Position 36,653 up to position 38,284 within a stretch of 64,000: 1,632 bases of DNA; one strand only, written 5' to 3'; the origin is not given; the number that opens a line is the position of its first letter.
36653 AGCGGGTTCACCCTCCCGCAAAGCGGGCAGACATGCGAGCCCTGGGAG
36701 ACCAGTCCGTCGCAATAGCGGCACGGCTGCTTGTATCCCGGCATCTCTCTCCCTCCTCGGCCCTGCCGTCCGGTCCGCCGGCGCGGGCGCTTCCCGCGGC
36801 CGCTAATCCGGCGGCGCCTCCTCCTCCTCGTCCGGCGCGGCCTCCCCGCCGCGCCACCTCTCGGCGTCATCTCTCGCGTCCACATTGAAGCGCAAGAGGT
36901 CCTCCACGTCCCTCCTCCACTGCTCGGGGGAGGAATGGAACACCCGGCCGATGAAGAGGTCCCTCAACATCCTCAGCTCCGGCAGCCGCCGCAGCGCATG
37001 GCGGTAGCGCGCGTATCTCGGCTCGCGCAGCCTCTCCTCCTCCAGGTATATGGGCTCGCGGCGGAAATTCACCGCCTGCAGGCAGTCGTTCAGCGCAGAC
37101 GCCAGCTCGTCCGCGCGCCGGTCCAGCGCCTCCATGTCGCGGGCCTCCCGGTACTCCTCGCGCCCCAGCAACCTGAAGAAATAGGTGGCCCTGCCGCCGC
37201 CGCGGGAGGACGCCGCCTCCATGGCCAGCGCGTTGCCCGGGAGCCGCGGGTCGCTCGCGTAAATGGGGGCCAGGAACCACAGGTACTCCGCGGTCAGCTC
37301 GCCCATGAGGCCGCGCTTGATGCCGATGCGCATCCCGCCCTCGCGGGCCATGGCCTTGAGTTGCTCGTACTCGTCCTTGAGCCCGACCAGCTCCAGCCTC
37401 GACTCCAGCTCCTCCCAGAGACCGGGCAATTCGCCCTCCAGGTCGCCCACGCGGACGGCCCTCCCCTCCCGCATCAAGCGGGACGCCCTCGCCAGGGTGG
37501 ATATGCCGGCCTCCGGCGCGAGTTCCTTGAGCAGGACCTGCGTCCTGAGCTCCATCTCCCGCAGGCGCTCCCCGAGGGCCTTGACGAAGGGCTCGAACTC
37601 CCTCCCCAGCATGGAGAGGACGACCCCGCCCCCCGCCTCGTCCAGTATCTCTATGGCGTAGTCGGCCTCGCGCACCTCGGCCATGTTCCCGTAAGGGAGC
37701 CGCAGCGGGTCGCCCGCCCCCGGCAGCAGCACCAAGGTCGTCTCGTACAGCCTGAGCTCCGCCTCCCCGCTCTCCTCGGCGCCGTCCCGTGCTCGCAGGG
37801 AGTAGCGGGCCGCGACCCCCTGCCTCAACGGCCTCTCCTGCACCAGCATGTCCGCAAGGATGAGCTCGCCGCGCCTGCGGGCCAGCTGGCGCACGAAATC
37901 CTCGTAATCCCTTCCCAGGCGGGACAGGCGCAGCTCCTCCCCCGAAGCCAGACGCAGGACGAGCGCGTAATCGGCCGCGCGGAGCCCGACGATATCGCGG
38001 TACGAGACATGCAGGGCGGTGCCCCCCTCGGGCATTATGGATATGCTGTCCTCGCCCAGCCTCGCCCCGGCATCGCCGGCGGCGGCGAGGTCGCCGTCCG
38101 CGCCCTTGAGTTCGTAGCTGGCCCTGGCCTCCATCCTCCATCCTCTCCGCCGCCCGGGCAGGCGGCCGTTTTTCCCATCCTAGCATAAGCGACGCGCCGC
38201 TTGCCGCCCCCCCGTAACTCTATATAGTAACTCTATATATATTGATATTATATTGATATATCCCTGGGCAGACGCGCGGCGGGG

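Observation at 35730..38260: Uncharacterised three-gene operon: internally duplicated 443-aa protein plus two multi-zinc-ribbon proteins, under an AT-rich tandem-repeat promoter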

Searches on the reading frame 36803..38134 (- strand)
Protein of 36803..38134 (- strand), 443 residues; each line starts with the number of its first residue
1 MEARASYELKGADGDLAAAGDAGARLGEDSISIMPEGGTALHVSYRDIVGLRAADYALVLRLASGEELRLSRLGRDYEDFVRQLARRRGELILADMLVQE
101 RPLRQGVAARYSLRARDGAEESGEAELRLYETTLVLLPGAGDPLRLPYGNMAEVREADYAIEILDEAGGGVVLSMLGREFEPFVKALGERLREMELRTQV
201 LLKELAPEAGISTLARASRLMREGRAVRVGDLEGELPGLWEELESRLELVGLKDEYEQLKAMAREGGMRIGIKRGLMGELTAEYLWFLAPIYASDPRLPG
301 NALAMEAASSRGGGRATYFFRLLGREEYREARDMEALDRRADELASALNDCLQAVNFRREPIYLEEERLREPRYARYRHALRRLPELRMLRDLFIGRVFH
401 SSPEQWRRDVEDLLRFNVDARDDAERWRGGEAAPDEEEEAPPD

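Call 3: search_protein_families(library=pfam, proteins=[window:36803-38134:-], max_evalue=1)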
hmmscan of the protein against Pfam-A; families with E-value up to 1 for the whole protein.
window:36803-38134:- (443 aa): 0 families

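Call 4: search_protein_families(library=ncbifam, proteins=[window:36803-38134:-], max_evalue=1)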
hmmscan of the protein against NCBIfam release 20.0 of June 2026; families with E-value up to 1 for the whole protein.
window:36803-38134:- (443 aa): 0 families

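Call 5: search_protein_families(library=padloc, proteins=[window:36803-38134:-], max_evalue=1)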
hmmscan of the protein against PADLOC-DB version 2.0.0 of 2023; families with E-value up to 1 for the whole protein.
window:36803-38134:- (443 aa): 0 families

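Call 8: find_homologous_proteins(query=window:36803-38134:-, max_evalue=0.001)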
Query window:36803-38134:- (443 aa): 311 proteins with E <= 0.001 among 8000 candidates; the best 120 are listed.
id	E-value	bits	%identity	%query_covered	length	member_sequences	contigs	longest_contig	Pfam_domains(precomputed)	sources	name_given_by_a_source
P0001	3.0e-278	941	100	100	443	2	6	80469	-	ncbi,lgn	-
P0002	7.4e-196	669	72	100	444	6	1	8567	-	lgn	-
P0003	7.7e-189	646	69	100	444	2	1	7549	-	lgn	-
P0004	2.5e-178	612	64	100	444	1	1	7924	-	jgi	jgi:hypothetical protein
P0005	1.6e-137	477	51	97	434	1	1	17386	-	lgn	-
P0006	3.1e-131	456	50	98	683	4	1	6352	-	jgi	-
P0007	1.2e-130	455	48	98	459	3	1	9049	-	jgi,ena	-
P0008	5.6e-129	449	48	97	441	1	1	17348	-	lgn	-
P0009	2.7e-128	447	47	98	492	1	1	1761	-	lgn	-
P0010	7.2e-128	445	48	97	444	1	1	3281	-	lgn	-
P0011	1.4e-126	441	50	99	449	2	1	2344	-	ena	-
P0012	2.3e-126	440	46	97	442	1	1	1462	-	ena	-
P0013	2.4e-126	440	47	97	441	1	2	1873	-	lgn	-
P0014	9.1e-126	438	47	97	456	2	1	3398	-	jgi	jgi:hypothetical protein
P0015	4.1e-125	436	47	98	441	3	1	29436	-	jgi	-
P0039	4.0e-118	413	41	95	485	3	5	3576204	-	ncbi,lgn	ncbi:MAG: hypothetical protein WED07_13665 [Candidatus Freyarchaeum deiterrae]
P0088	1.1e-109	385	42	98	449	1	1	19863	-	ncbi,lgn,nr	ncbi:MAG: hypothetical protein PHE24_05975 [Patescibacteria group bacterium]|nr:hypothetical protein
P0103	6.8e-108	380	44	93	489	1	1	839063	-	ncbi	-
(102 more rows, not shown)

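Call 9: find_encoding_contigs(protein=P0039, flank=6000, max_places=2)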
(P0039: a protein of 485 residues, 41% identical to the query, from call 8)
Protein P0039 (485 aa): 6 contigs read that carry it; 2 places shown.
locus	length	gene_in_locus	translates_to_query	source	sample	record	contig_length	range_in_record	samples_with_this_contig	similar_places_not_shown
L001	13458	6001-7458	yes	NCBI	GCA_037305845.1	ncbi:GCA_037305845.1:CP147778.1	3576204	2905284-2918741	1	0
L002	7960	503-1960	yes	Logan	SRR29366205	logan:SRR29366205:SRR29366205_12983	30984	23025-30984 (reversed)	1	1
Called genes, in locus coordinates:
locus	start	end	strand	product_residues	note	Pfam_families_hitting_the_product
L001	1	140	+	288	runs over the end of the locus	PF13240:Zn_Ribbon_1 (weak)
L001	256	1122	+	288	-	PF13240:Zn_Ribbon_1 (weak), PF13248:Zn_ribbon_3 (weak)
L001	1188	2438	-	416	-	PF02771:Acyl-CoA_dh_N, PF02770:Acyl-CoA_dh_M, PF00441:Acyl-CoA_dh_1, PF22924:ACOX_C_alpha1 (faint), PF08028:Acyl-CoA_dh_2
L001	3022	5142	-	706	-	PF05048:NosD, PF13229:Beta_helix, PF05048:NosD, PF13229:Beta_helix, PF05048:NosD, PF17957:Big_7 (weak), PF19077:Big_13 (weak), PF17957:Big_7 (weak), +1 more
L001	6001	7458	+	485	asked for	-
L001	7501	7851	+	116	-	-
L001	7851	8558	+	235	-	PF13248:Zn_ribbon_3 (faint), PF12773:DZR, PF24463:DUF7577 (weak), PF13240:Zn_Ribbon_1 (weak)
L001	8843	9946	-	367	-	-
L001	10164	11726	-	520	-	-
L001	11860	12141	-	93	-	-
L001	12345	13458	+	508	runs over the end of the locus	PF04909:Amidohydro_2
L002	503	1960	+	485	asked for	-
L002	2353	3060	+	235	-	PF13248:Zn_ribbon_3 (faint), PF12773:DZR, PF24463:DUF7577 (weak), PF13240:Zn_Ribbon_1 (weak)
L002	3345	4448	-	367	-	-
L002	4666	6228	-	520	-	-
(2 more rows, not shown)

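Call 10: find_encoding_contigs(protein=P0103, flank=6000, max_places=2)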
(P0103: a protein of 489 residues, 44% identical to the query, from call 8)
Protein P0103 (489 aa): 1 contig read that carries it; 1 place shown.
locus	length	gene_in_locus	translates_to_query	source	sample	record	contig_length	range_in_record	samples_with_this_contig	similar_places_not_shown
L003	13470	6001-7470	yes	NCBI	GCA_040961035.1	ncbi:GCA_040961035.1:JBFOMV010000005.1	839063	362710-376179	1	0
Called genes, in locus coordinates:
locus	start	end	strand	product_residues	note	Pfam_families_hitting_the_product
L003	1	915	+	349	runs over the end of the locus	PF00127:Copper-bind (weak)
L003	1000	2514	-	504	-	PF00989:PAS, PF13426:PAS_9, PF08447:PAS_3, PF00989:PAS, PF08448:PAS_4, PF08447:PAS_3, PF00512:HisKA, PF02518:HATPase_c, +3 more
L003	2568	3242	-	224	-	PF00072:Response_reg, PF00486:Trans_reg_C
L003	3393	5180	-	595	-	PF00801:PKD, PF18911:PKD_4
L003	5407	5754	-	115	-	-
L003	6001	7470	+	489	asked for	-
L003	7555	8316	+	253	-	PF00106:adh_short, PF08659:KR, PF13561:adh_short_C2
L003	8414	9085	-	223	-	PF13240:Zn_Ribbon_1 (faint), PF13248:Zn_ribbon_3 (faint), PF12773:DZR, PF24463:DUF7577 (weak)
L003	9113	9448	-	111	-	-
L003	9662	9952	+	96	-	-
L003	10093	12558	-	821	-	PF00041:fn3 (faint), PF16655:PhoD_N (faint), PF16656:Pur_ac_phosph_N (faint)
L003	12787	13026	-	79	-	-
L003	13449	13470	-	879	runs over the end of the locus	-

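Call 11: find_encoding_contigs(protein=P0088, flank=6000, max_places=2)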
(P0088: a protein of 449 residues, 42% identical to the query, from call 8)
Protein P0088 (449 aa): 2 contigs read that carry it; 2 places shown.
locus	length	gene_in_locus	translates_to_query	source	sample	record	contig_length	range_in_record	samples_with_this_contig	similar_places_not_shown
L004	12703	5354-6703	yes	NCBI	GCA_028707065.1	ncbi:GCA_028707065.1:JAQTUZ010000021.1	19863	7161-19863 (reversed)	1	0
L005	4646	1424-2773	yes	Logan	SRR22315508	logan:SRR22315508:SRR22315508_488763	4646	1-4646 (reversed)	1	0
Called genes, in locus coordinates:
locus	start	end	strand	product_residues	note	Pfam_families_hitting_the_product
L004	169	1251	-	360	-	-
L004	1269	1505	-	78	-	-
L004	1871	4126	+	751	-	PF18936:DUF5684, PF12773:DZR (weak)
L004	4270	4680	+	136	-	-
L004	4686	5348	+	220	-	PF13248:Zn_ribbon_3 (faint), PF12773:DZR, PF13240:Zn_Ribbon_1 (weak)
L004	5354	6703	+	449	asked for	-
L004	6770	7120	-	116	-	-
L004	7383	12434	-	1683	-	PF13715:CarbopepD_reg_2 (faint), PF13620:CarboxypepD_reg (weak), PF00041:fn3 (faint)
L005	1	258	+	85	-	?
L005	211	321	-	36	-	-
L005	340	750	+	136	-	-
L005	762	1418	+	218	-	PF13248:Zn_ribbon_3 (faint), PF12773:DZR, PF13240:Zn_Ribbon_1 (weak)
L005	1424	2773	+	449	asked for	-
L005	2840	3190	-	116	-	-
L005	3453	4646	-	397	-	?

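Call 22: predict_structure(alignment_id=A1)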
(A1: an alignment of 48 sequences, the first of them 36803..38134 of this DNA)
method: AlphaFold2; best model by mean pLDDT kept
length: 443 residues; sequences in the alignment: 48
mean_pLDDT: 90.7   pTM: 0.86
mean pLDDT of the five models: 90.7, 90.6, 90.0, 89.1, 88.4
residues with pLDDT >= 90: 344; 70-90: 76; 50-70: 10; < 50: 13
segments of 3 or more residues with pLDDT < 50: 439-443
pLDDT, mean of each block of 10 residues (from residue 1): 96 95 96 94 93 94 95 94 93 90 94 88 95 91 90 92 91 96 95 92 95 94 92 94 94 94 93 68 89 94 92 83 95 94 95 86 88 89 92 94 93 96 87 47 40
secondary structure, 60 per line:
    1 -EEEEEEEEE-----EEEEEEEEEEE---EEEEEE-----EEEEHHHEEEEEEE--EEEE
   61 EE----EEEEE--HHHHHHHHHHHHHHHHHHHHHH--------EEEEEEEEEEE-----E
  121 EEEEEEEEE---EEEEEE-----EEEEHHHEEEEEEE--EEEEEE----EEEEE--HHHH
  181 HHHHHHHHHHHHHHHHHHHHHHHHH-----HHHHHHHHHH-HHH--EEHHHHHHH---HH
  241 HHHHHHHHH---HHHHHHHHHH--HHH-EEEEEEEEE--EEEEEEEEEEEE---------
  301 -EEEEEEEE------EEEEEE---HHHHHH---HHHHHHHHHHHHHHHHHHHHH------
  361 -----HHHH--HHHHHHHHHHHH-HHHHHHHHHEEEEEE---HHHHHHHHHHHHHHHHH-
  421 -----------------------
elements in order: E2-10 E16-26 E30-35 E41-44 E48-54 E57-62 E67-71 H74-95 E104-114 E120-129 E133-138 E144-147 E151-157 E160-165 E170-174 H177-205 H211-220 H229-235 H239-249 H253-262 E269-277 E280-291 E302-309 E316-321 H325-330 H334-354 H366-369 H372-383 H385-393 E394-399 H403-419
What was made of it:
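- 36803..38134 (-): Gene A, 443 aa. It is the scaffold protein of an unannotated family. AF2 model has pLDDT 90.7 (call 22).
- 37835..38134 (-): A residues 1-100: PH-like domain 1 (7 strands plus a C-terminal helix). DSSP of the model (call 22).
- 36860..37519 (-): A residues 206-425: the most conserved part of A. It is a helical region plus a 5-stranded beta/alpha domain carrying the invariant motifs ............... and NFRREP.Y. No fold was assigned. Secondary structure (call 22).
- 36806..36859 (-): A residues 426-443: disordered acidic tail, not conserved in the family. pLDDT about 40-47 (call 22).
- On PH-like fold superfamily: The AF2 model (pLDDT 90.7) shows 7 strands plus a helix twice, at residues 2-95 and 104-205 (call 22).
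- On CheF (PF04283): The C-terminal part of A also contains beta strands (call 22).
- A's AF2 model has pLDDT 90.7 and shows two PH-like domains (call 22).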

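Call 25: fold_search(model_id=the predicted structure, library=pdb)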
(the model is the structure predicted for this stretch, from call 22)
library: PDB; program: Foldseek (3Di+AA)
matches with E <= 10: 691; with E <= 0.001: 21
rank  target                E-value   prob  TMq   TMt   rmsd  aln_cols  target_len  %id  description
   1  2gcj_B                3.9e-06  1.00  0.17  0.27  12.3       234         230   13  Crystal Structure of the Pob3 middle domain (released 2006-05-23)
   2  2gcj_A                1.3e-05  1.00  0.16  0.26  12.2       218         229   15  Crystal Structure of the Pob3 middle domain (released 2006-05-23)
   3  2gcj_C                1.4e-05  1.00  0.18  0.30  12.3       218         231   13  Crystal Structure of the Pob3 middle domain (released 2006-05-23)
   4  2gcl_A                1.4e-05  1.00  0.15  0.25  12.5       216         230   13  Structure of the Pob3 Middle domain (released 2006-05-23)
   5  7xti_k                1.7e-05  1.00  0.17  0.18  10.1       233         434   10  RNA polymerase II elongation complex transcribing a nucleosome (EC58hex) (released 2022-10-12)
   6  7ovp_A                2.3e-05  1.00  0.17  0.21  20.1       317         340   14  Crystal structure of the chemotactic adaptor protein CheF (released 2022-04-27)
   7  7xsx_k                4.3e-05  1.00  0.18  0.18  10.0       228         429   10  RNA polymerase II elongation complex transcribing a nucleosome (EC49) (released 2022-09-07)
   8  6l1e                  1.1e-04  1.00  0.16  0.27  12.1       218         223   14  Crystal structure of middle domain of hSSRP1 (released 2020-09-30)
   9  5umu_A                3.0e-04  1.00  0.19  0.26   9.4       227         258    9  Crystal structure of the middle double PH domain of human FACT complex subunit SPT16 (released 2018-01-31)
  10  7xti_j                4.4e-04  1.00  0.17  0.16  10.8       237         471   11  RNA polymerase II elongation complex transcribing a nucleosome (EC58hex) (released 2022-10-12)
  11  9wmw_j                4.4e-04  1.00  0.17  0.16  10.8       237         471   11  Co-transcriptional histone H3K36 methylation complex containing RNA polymerase II elongation complex, Set2, and the up (released 2025-12-24)
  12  3lju                  4.8e-04  1.00  0.20  0.22   9.4       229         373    9  Crystal structure of full length centaurin alpha-1 bound with the head group of PIP3 (released 2010-11-24)
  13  7nky_O                4.8e-04  0.99  0.15  0.15  12.6       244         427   14  RNA Polymerase II-Spt4/5-nucleosome-FACT structure (released 2021-07-07)
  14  7xsx_j                6.2e-04  1.00  0.16  0.16  10.9       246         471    9  RNA polymerase II elongation complex transcribing a nucleosome (EC49) (released 2022-09-07)
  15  8yjm_A                6.8e-04  1.00  0.16  0.20  10.8       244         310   11  Structure of human SPT16 MD-CTD and MCM2 HBD chaperoning a histone H3-H4 tetramer and a single chain H2B-H2A chimera (released 2024-03-20)
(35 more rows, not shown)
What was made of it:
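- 37835..38134 (-): Foldseek matches to PH domains (call 25).
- On PH-like fold superfamily: Single-PH matches have TMt 0.55-0.65 and rmsd 3-4 A (call 25).
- On CheF (PF04283): Foldseek against 7ovp_A gives E 2.3e-5 over 317 columns, but TM is 0.17-0.21 and rmsd is 20 A (call 25).
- On FACT/Rtt106 histone chaperones: TMq 0.15-0.20, TMt 0.25-0.30 and rmsd 9-12 A (call 25).
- Closest known: CheF. Same: Foldseek gives E 2.3e-5 over 317 columns (call 25).
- Closest known: FACT / Rtt106 tandem-PH histone chaperones. Same: These are the best PDB fold matches (E 4e-6 to 3e-3, call 25).
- Foldseek matches Pob3, SSRP1 and Spt16 tandem PH (E 4e-6) and CheF 7ovp (E 2.3e-5, 317 aligned columns) (call 25). 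The best PDB fold matches of A are the tandem PH domains of Pob3, SSRP1, Spt16 and Rtt106 (call 25).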

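Call 31: search_solved_structures(query=A1, max_evalue=10, show_alignments=1)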
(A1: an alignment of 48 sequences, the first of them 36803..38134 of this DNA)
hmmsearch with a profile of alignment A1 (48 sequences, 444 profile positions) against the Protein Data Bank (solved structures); distinct sequences matched with E-value up to 10: 9.
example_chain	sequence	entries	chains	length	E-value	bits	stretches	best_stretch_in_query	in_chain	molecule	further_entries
5lgk_E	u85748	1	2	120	1.3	10.8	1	253-298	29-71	Low affinity immunoglobulin epsilon Fc receptor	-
4gj0_A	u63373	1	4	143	1.7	10.4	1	253-298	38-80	Low affinity immunoglobulin epsilon Fc receptor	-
4gjx_A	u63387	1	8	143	1.7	10.4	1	253-298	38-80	Low affinity immunoglobulin epsilon Fc receptor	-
1t8c_A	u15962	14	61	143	1.8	10.4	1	253-298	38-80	Low affinity immunoglobulin epsilon Fc receptor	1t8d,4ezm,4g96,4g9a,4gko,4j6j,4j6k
4gk1_A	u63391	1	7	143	1.8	10.4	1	253-298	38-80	Low affinity immunoglobulin epsilon Fc receptor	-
4gi0_A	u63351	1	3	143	1.8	10.4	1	253-298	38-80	Low affinity immunoglobulin epsilon Fc receptor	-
6y0m_A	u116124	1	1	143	2.4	10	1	253-298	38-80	Low affinity immunoglobulin epsilon Fc receptor membrane-bound form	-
6y0l_A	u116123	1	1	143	2.4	9.9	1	253-298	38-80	Low affinity immunoglobulin epsilon Fc receptor membrane-bound form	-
2h2r_A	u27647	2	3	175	3.2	9.5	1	253-298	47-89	Low affinity immunoglobulin epsilon Fc receptor (Lymphocyte IgE receptor) (Fc-epsilon-RII)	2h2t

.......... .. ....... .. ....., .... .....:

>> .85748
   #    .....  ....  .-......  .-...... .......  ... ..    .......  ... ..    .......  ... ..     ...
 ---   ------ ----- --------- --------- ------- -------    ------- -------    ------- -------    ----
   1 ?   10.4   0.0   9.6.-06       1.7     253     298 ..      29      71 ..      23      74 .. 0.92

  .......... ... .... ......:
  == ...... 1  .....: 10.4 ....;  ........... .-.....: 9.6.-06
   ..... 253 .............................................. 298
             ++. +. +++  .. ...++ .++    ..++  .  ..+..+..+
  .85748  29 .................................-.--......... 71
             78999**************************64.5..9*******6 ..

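Call 33: find_related_loci(query=A1, collection=genome_contigs, flank=10000)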
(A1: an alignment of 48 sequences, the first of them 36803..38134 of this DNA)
Query A1 (443 aa) in genome_contigs; peptide patterns used: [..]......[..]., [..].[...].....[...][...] (x = any residue, [..] = any of these).
345 stretches matched a pattern; 323 encode a relative of the query (tblastn E <= 1e-3); the best 80 are kept; 80 distinct loci.
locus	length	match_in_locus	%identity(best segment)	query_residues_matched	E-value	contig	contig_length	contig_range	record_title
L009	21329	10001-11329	72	1-442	0e+0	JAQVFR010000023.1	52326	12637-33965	MAG: Actinomycetota bacterium isolate STE_163 NODE_1080_length_52326_cov_6.345179_Sandtown_E, whole genome shotgun seque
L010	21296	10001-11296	48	1-431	5e-138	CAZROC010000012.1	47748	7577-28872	MAG TPA_asm: uncultured Thermoplasmata archaeon isolate SRP141559_co1_102 genome assembly, contig: NODE_190_length_47748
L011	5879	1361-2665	50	1-432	2e-138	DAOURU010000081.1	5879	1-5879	MAG TPA_asm: Bacillota bacterium isolate CSMAG_528 CSMAG_528_k127_69479_length_5879_cov_6.0000, whole genome shotgun seq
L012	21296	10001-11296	46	1-431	3e-137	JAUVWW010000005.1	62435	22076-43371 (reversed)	MAG: bacterium isolate CSMAG_1200 CSMAG_1200_k127_6039422_length_62435_cov_18.0008, whole genome shotgun sequence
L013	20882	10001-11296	47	1-431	3e-137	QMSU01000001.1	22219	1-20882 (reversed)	MAG: Thermoplasmata archaeon isolate B78_G9 B78_Guay9_scaffold_01260, whole genome shotgun sequence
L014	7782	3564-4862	48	1-432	2e-137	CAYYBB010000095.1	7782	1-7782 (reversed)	MAG TPA_asm: uncultured Actinomycetota bacterium isolate SRP093185_co1_77 genome assembly, contig: NODE_7059_length_7782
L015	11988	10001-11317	47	1-437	2e-137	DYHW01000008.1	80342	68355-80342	MAG TPA_asm: Melioribacter sp. isolate DR5_37_169 Afr_mines_DR5_28_length_80342_cov_70_694708, whole genome shotgun sequ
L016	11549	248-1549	47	1-433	4e-135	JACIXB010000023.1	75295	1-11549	MAG: Actinomycetota bacterium isolate MAG-41 Actinobacteria_O_bin18_Scaffold_23, whole genome shotgun sequence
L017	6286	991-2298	47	1-436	4e-135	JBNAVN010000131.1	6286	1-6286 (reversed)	MAG: bacterium isolate Kamch4342-D-MF-039 bin23.fa-131, whole genome shotgun sequence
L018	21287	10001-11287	45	1-428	5e-135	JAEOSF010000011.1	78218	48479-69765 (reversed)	MAG: Candidatus Borrarchaeum yapensis isolate Yap2000.bin9.141 contig-145_91, whole genome shotgun sequence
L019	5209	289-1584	47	1-431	4e-136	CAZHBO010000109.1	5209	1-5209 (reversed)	MAG TPA_asm: uncultured Thermoplasmatales archaeon isolate binchicken_co256_245 genome assembly, contig: NODE_50607_leng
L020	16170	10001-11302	46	1-433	2e-134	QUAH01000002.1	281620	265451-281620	MAG: Candidatus Saccharicenans subterraneus isolate BY38 NODE_38_length_281620_cov_120.323_ID_1478488, whole genome shot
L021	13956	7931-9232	46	1-433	2e-134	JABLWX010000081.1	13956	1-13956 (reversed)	MAG: Candidatus Aminicenantes bacterium isolate Ch100 contig81, whole genome shotgun sequence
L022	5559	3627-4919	46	1-430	1e-134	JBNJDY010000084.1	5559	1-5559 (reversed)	MAG: Thermoplasmatota archaeon isolate Y23_30dBSe4.bin.148 NODE_21145_length_5559_cov_17.469048, whole genome shotgun se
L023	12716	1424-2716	47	1-430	6e-133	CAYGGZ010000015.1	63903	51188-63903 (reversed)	MAG TPA_asm: uncultured Bacteroidales bacterium isolate ERP113451_co2_178 genome assembly, contig: NODE_158_length_63903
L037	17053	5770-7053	43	1-428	3e-126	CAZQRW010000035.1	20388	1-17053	MAG TPA_asm: uncultured bacterium isolate binchicken_co19_491 genome assembly, contig: NODE_4102_length_20388_cov_21.186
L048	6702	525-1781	44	1-418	6e-123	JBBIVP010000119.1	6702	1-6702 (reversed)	MAG: bacterium isolate SLF170214_bin_8 NODE_10703_length_6702_cov_3.667820, whole genome shotgun sequence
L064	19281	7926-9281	41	1-443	8e-123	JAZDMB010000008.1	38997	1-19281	MAG: Planctomycetota bacterium isolate MEGAHIT-group-0.630 k141_17170845, whole genome shotgun sequence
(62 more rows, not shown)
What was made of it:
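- On CheF (PF04283): Most carriers are bacteria (call 33).
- The carriers are overwhelmingly anaerobic lineages (call 33). Distribution is patchy: 323 loci among 185,579 species genomes (call 33).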
